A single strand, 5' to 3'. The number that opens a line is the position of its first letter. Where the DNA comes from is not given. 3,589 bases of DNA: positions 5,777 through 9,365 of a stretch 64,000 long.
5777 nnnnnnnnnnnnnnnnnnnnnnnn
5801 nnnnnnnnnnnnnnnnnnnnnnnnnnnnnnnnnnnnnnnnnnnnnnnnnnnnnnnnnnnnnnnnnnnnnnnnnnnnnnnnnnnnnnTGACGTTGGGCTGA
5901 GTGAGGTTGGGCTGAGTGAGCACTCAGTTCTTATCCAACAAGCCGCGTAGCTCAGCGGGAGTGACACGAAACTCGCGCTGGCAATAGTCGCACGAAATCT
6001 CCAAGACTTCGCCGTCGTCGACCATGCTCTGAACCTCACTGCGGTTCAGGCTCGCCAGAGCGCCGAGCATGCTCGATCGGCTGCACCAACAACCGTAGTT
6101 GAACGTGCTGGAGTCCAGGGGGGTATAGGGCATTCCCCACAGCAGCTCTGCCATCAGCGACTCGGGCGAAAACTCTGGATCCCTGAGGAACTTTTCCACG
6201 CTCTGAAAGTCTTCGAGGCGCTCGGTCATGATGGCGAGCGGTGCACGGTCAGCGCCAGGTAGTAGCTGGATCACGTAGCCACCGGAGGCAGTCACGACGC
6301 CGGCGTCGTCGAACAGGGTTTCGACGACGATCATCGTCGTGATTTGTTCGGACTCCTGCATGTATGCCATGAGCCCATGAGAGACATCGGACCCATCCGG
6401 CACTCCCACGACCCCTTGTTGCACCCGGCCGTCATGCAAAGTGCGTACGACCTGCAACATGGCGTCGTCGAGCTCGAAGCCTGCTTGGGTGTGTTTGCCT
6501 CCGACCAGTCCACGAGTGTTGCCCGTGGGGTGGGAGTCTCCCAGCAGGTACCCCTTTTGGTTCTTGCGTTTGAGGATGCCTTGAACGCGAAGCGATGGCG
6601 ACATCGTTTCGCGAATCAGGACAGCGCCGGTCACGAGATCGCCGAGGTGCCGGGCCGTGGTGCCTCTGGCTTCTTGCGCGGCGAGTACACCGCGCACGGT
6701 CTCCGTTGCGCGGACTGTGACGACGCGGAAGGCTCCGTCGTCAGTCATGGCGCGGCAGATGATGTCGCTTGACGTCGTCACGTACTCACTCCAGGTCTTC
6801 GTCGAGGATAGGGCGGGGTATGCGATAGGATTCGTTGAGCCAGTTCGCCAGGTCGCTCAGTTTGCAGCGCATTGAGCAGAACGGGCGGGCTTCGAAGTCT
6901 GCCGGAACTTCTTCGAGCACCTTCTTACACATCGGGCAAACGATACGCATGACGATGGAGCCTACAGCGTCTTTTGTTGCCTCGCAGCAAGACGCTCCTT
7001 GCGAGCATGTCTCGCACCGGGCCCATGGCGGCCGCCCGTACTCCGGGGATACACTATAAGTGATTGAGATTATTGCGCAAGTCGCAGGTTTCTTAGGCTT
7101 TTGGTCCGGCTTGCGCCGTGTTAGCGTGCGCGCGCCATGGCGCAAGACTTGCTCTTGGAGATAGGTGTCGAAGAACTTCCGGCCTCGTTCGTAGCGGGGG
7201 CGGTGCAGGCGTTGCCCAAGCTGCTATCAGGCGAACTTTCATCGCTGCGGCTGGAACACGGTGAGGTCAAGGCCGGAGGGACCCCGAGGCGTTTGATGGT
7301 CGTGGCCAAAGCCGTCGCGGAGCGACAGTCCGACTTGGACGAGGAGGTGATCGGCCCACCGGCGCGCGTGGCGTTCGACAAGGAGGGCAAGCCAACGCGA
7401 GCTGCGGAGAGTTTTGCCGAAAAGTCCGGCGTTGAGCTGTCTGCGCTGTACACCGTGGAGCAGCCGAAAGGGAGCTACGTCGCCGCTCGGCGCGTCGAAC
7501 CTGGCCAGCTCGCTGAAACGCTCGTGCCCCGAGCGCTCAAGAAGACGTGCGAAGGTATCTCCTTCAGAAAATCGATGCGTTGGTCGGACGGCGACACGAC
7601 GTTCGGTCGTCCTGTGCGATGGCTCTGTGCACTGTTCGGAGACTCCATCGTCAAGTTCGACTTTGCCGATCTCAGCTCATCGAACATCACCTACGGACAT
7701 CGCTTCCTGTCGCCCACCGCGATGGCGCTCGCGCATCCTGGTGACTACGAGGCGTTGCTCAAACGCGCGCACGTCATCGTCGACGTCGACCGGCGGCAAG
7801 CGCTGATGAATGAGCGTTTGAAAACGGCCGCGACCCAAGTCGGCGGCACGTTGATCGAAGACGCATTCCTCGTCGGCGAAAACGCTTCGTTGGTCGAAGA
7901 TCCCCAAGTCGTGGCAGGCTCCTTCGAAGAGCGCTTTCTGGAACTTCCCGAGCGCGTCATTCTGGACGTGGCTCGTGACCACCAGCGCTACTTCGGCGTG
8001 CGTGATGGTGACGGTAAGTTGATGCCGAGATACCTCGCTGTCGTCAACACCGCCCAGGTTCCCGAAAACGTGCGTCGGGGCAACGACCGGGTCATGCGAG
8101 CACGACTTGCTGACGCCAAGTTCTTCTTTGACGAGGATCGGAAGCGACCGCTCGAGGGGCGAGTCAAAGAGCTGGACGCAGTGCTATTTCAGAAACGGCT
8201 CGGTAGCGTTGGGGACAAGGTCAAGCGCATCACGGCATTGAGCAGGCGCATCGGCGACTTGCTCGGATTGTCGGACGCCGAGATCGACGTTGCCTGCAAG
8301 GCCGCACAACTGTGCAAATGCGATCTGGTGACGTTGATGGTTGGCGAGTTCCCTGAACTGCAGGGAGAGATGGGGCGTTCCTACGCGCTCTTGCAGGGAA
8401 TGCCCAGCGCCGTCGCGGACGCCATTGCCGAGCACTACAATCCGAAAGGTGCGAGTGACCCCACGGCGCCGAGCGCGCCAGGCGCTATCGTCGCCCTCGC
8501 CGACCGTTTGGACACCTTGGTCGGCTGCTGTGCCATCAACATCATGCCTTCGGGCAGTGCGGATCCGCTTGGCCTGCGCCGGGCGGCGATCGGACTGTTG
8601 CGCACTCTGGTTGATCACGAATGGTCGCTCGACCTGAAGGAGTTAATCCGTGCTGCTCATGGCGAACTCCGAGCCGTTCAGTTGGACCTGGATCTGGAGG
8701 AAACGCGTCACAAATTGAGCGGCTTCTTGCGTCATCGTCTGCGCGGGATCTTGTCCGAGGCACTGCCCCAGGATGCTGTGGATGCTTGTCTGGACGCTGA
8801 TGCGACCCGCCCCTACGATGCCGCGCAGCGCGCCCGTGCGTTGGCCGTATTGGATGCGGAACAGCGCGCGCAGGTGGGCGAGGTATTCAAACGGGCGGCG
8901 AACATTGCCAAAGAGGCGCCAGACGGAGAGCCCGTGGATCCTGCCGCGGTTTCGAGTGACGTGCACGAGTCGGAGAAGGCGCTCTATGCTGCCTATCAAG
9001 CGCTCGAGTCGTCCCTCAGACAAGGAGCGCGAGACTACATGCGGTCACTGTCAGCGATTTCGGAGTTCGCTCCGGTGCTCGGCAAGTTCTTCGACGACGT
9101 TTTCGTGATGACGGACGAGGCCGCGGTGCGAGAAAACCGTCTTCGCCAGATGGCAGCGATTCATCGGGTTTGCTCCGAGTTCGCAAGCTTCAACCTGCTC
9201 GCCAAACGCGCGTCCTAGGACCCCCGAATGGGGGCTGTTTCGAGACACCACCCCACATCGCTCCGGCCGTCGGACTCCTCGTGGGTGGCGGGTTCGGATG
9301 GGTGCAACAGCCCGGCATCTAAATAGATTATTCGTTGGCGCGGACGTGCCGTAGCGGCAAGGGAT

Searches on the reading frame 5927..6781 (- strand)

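Call 40: search_protein_families(library=pfam, proteins=[window:5927-6781:-], max_evalue=0.001)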
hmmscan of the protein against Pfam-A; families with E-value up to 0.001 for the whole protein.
window:5927-6781:- (285 aa): 1 family
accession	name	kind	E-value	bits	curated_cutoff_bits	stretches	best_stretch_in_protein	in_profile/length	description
PF01430.24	HSP33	-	4.5e-50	171.1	21.4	1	6-273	1-272/273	Hsp33 protein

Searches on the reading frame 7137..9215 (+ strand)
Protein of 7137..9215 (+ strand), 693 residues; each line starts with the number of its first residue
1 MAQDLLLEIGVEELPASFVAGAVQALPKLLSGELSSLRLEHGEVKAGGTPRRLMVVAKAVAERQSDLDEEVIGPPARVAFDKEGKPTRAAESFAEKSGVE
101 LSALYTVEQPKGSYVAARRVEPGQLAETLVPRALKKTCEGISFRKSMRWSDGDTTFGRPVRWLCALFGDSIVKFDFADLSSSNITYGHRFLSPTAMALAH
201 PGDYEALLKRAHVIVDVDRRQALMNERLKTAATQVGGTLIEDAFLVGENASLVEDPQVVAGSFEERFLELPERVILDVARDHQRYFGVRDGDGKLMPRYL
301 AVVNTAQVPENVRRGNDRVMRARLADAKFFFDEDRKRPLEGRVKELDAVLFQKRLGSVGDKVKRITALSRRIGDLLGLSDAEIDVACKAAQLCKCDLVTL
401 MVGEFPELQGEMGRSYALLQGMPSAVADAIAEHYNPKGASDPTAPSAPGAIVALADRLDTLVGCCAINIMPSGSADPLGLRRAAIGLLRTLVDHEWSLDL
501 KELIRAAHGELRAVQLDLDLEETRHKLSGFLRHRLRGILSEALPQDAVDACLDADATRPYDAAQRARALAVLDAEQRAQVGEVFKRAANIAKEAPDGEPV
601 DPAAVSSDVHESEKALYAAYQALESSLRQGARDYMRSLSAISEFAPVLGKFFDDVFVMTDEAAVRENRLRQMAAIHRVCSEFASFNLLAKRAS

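Call 40: search_protein_families(library=pfam, proteins=[window:7137-9215:+], max_evalue=0.001)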
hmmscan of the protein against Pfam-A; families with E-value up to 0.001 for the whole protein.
window:7137-9215:+ (693 aa): 2 families
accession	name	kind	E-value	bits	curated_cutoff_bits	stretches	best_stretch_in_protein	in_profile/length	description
PF02092.22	tRNA_synt_2f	-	6.9e-187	623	29.2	1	5-552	1-535/536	Glycyl-tRNA synthetase beta subunit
PF05746.21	DALR_1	-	2.7e-06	27.9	22.3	1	584-679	5-102/117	DALR anticodon binding domain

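Call 93: list_cluster_members(proteins=[P0001, window:7137-9215:+, window:4066-5886:+])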
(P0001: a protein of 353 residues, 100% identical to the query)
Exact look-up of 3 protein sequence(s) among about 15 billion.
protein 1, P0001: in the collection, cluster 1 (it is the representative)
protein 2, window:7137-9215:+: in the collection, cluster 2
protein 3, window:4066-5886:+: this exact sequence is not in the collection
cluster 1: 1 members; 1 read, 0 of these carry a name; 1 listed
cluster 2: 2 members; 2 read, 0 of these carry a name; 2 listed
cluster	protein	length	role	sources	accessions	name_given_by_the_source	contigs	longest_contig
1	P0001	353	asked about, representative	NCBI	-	-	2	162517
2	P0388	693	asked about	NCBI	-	-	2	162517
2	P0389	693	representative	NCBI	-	-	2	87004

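Call 94: find_homologous_proteins(query=window:7137-9215:+, max_evalue=1e-100)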
Query window:7137-9215:+ (693 aa): 4496 proteins with E <= 1e-100 among 8000 candidates; the best 120 are listed.
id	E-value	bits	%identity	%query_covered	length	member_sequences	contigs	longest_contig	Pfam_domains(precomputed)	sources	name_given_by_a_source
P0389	0.0e+0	1510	99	100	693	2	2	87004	PF02092.23,PF05746.22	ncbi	-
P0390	0.0e+0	1269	83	100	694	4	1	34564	PF02092.23,PF05746.22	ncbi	-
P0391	0.0e+0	1109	74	100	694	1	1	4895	PF02092.23,PF05746.22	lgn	-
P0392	0.0e+0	1081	73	100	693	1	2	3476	PF02092.23,PF05746.22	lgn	-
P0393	0.0e+0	1075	72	100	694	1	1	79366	PF02092.23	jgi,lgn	jgi:glycyl-tRNA synthetase beta chain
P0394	0.0e+0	1021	69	100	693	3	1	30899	PF02092.23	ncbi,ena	-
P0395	2.1e-298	1010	67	100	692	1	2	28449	PF02092.23,PF05746.22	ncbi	-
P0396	2.7e-289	979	66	100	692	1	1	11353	PF02092.23,PF05746.22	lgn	-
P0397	2.2e-286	970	66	100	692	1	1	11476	PF02092.23,PF05746.22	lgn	-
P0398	5.1e-273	926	63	100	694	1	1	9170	PF02092.23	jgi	jgi:glycyl-tRNA synthetase beta chain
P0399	4.1e-272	923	64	100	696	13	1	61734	PF02092.23,PF05746.22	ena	-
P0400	1.1e-270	918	63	100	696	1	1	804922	PF02092.23,PF05746.22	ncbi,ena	-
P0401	2.0e-267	907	63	100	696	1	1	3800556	PF02092.23,PF05746.22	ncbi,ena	-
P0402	7.6e-267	905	62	100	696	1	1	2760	PF02092.23,PF05746.22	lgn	-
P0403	4.4e-265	900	61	100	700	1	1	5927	PF02092.23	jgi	jgi:glycyl-tRNA synthetase beta chain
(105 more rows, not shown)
